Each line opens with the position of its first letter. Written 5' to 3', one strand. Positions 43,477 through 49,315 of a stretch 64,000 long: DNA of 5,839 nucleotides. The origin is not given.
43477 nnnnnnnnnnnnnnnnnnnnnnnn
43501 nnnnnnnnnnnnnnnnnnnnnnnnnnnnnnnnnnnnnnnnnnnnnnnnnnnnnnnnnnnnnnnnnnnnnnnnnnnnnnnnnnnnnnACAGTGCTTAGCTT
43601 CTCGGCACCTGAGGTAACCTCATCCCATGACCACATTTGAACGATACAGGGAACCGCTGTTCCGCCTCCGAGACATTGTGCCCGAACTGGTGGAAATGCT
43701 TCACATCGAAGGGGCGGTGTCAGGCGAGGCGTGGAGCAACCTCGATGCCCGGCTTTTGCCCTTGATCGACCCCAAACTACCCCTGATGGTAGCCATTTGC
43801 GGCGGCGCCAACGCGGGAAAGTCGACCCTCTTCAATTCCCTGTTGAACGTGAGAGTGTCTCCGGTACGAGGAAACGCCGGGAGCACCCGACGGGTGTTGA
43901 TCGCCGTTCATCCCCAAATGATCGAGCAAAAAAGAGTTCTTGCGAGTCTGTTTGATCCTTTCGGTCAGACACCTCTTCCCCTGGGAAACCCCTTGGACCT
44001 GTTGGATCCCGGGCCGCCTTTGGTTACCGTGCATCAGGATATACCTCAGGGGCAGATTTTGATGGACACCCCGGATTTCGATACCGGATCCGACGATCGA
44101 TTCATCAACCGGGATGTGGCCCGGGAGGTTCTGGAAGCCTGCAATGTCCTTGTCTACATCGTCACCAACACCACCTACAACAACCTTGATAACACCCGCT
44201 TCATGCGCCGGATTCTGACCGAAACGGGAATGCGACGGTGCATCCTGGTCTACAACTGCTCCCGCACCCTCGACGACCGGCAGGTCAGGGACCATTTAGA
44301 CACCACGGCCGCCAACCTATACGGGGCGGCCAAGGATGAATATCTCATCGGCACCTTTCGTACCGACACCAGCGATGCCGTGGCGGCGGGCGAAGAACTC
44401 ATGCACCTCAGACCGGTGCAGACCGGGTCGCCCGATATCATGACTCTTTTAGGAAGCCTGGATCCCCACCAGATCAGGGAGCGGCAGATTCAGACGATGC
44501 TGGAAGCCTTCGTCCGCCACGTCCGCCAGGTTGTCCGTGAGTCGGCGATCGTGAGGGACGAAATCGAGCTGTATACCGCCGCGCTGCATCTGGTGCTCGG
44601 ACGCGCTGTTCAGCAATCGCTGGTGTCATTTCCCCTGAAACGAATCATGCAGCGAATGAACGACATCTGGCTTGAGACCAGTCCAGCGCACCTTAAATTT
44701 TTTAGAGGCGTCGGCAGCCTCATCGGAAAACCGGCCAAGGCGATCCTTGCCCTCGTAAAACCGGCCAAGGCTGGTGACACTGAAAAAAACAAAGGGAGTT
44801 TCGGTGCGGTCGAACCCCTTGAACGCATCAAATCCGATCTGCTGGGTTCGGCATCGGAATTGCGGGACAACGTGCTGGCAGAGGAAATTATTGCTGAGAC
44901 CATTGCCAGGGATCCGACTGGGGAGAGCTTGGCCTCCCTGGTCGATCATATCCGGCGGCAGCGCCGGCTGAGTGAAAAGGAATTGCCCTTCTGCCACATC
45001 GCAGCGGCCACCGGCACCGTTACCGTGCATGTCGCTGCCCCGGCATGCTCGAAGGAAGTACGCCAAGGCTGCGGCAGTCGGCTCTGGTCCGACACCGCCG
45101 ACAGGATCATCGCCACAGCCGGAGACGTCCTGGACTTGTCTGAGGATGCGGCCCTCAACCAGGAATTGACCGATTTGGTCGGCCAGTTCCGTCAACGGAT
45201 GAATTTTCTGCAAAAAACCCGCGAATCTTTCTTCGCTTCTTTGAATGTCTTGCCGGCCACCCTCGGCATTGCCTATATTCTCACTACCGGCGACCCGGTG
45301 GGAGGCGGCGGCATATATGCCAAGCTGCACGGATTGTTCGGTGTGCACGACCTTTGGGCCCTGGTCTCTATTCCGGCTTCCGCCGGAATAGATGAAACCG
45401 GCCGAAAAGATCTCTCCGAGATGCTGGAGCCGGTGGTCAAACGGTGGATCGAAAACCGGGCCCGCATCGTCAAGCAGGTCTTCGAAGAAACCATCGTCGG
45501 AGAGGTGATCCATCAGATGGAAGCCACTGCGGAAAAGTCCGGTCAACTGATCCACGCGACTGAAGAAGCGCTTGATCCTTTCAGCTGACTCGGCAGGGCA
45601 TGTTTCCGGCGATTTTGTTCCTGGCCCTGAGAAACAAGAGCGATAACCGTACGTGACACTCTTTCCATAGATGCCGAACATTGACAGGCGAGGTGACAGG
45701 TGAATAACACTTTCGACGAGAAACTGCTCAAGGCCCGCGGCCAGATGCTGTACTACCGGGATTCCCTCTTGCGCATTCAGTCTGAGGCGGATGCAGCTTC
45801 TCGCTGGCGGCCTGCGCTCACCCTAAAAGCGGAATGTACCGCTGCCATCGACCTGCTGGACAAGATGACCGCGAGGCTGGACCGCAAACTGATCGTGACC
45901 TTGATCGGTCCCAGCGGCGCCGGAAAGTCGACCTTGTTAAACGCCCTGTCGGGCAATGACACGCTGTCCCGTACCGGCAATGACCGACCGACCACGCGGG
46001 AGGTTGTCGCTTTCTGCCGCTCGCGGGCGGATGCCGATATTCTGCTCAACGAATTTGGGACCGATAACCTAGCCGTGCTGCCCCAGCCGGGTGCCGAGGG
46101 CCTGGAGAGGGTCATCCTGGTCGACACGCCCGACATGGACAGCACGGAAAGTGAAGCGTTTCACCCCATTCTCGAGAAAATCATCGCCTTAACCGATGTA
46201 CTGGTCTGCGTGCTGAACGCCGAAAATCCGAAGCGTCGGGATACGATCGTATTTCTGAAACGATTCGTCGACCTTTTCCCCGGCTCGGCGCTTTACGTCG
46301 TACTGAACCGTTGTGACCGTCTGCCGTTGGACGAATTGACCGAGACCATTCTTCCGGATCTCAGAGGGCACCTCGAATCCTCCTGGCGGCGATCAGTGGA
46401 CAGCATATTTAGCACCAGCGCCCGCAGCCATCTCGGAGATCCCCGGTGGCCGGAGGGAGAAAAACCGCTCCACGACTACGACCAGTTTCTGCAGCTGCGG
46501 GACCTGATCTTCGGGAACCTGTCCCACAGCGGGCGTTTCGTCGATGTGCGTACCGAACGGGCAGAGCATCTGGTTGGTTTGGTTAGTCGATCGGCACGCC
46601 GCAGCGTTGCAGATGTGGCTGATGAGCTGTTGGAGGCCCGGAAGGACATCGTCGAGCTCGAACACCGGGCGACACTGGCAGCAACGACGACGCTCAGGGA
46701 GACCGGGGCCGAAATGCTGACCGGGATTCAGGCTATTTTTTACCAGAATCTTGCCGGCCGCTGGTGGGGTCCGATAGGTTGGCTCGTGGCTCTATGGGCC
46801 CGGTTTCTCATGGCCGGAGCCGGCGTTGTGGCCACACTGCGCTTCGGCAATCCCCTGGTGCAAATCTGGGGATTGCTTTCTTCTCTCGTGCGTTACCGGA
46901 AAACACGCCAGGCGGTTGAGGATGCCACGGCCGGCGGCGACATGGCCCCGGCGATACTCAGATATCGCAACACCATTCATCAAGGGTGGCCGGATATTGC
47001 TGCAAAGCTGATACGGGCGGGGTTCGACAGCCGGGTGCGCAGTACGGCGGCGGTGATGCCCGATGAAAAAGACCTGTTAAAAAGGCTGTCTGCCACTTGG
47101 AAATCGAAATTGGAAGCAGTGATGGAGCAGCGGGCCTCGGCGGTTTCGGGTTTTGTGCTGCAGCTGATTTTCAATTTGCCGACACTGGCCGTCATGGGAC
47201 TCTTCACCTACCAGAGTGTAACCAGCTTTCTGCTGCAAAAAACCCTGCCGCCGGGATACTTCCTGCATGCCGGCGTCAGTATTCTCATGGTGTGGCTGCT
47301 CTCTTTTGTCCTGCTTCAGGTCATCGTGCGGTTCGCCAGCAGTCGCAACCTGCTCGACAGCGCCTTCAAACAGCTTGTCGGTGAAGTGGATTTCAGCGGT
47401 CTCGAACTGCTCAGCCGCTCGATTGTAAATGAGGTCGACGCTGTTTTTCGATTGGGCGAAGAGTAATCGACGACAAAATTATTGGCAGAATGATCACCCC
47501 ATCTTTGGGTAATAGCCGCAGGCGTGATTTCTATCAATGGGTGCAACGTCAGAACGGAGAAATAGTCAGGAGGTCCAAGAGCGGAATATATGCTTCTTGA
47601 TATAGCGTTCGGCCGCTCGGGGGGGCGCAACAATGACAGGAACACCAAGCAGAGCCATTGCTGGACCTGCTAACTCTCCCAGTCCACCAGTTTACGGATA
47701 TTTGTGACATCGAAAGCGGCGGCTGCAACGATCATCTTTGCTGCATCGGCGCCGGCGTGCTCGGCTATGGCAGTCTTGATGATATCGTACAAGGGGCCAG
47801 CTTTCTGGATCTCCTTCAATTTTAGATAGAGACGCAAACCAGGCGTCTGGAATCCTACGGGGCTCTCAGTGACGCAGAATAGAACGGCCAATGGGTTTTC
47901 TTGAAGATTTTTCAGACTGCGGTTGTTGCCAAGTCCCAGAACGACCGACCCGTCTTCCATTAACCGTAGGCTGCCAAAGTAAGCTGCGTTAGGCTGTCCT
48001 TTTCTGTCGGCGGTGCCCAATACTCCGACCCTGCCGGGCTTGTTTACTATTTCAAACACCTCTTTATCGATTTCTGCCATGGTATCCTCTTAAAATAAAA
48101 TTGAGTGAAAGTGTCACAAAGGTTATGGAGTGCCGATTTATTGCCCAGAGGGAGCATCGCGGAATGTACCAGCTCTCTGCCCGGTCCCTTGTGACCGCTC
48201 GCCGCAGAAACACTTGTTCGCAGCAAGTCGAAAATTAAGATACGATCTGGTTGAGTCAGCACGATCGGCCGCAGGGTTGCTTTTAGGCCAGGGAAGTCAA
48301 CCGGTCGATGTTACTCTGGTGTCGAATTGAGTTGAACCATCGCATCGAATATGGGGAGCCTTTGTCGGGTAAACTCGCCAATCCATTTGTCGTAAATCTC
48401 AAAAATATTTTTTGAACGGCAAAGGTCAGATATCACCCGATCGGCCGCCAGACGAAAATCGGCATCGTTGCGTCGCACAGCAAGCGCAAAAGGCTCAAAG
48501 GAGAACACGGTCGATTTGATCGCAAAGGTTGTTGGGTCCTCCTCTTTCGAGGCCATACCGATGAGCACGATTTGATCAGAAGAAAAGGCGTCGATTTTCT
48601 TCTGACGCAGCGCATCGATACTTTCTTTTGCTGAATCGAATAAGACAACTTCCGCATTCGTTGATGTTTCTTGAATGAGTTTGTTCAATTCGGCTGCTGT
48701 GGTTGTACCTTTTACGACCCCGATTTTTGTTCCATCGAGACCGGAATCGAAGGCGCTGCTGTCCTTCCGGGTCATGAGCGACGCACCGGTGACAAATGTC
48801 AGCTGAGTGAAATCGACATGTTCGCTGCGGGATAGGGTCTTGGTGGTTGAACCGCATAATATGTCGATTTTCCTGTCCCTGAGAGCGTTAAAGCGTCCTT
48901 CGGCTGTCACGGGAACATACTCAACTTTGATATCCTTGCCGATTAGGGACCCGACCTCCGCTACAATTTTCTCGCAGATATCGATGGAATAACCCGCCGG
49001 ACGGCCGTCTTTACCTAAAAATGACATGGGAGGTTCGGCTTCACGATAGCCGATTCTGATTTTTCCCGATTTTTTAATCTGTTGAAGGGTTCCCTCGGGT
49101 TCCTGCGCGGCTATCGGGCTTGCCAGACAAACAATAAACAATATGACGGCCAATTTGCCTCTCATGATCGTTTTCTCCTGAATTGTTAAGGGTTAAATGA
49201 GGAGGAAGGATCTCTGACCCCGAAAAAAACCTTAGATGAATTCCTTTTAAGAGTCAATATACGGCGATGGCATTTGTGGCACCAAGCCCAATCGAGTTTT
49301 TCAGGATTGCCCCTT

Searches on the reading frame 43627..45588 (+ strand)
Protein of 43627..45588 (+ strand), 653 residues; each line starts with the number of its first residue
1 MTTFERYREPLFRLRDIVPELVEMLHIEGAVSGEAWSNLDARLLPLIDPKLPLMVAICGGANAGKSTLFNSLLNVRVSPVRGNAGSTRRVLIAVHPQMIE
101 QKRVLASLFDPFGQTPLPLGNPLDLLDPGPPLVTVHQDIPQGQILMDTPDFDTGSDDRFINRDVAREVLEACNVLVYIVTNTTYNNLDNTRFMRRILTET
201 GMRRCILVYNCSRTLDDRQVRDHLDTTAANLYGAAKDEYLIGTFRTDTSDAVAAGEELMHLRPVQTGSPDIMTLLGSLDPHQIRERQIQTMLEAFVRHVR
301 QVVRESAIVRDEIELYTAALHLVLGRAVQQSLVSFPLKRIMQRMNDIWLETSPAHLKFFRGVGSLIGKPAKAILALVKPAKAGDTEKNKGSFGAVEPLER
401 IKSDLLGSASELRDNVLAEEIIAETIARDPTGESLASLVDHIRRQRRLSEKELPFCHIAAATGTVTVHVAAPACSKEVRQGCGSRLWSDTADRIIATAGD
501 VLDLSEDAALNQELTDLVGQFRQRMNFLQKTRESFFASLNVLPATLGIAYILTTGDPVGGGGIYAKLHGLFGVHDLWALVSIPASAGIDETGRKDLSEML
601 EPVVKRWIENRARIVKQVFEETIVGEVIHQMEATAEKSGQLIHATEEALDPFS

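Call 33: search_protein_families(library=pfam, proteins=[window:43627-45588:+], max_evalue=0.00001)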
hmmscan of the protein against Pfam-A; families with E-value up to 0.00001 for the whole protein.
window:43627-45588:+ (653 aa): 2 families
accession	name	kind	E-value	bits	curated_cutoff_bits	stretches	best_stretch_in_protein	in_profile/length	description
PF01926.29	MMR_HSR1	-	7.1e-08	33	21.9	1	55-210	2-112/113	50S ribosome-binding GTPase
PF00350.29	Dynamin_N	-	1.5e-06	28.8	27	0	55-94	1-39/168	Dynamin family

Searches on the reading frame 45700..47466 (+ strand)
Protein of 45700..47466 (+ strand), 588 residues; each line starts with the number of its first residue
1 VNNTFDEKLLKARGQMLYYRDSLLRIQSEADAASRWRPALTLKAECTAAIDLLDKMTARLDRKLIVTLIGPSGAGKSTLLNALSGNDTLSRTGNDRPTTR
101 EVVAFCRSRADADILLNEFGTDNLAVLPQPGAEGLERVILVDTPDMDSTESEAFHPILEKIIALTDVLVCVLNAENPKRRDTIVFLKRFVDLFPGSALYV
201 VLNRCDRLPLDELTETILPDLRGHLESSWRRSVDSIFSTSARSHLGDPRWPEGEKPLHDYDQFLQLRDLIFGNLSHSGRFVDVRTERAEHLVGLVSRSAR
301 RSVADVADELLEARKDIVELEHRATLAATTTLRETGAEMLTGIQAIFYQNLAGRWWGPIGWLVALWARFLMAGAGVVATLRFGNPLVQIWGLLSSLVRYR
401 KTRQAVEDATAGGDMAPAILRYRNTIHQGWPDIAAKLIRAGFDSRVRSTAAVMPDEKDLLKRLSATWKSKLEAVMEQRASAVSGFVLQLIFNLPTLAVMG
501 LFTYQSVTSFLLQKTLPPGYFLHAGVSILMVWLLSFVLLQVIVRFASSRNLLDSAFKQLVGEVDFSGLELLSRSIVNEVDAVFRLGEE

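Call 33: search_protein_families(library=pfam, proteins=[window:45700-47466:+], max_evalue=0.00001)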
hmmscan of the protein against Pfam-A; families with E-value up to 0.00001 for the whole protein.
window:45700-47466:+ (588 aa): 4 families
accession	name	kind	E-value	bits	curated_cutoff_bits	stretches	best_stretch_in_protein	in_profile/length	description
PF00350.29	Dynamin_N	-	3.6e-09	37.3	27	0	66-108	1-41/168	Dynamin family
PF01926.29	MMR_HSR1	-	4.8e-08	33.5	21.9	1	66-180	2-92/113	50S ribosome-binding GTPase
PF03193.22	RsgA_GTPase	-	2.4e-06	27.9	30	1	51-89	95-132/174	RsgA GTPase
PF00005.33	ABC_tran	-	2.9e-06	28.4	25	1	54-88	2-36/137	ABC transporter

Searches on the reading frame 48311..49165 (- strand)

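Call 63: search_protein_families(library=pfam, proteins=[window:48311-49165:-], max_evalue=1e-8)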
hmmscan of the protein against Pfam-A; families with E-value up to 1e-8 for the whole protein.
window:48311-49165:- (284 aa): 1 family
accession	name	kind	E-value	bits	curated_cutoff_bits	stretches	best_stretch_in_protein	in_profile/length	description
PF00497.25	SBP_bac_3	-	1.5e-28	99.6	26.4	1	36-264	1-132/132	Bacterial extracellular solute-binding proteins, family 3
